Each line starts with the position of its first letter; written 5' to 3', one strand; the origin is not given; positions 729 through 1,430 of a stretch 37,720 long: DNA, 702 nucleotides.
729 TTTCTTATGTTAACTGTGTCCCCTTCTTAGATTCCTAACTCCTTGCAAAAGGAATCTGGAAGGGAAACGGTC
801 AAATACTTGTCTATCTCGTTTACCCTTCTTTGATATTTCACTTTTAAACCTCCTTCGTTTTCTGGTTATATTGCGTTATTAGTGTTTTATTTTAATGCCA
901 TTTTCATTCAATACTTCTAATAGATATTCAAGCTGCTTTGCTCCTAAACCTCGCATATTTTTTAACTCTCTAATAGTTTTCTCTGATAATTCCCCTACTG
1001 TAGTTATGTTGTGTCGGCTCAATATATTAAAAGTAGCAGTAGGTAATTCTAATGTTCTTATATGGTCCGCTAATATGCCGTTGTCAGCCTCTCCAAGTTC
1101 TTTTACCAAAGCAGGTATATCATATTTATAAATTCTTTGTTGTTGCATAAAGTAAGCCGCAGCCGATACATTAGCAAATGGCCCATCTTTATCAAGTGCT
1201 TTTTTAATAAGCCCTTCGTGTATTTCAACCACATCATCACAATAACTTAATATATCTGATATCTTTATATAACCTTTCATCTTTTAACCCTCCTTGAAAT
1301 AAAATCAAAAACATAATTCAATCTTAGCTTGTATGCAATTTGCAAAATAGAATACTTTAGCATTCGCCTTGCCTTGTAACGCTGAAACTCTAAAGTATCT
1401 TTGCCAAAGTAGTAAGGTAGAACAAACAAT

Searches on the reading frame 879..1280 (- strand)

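Call 72: search_protein_families(library=pfam, proteins=[window:879-1280:-], max_evalue=0.001)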
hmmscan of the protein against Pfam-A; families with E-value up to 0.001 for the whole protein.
window:879-1280:- (133 aa): 1 family
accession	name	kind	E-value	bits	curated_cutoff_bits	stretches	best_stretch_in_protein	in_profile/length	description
PF03118.21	RNA_pol_A_CTD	-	1.1e-11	44.7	23.8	1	67-126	8-67/67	Bacterial RNA polymerase, alpha chain C terminal domain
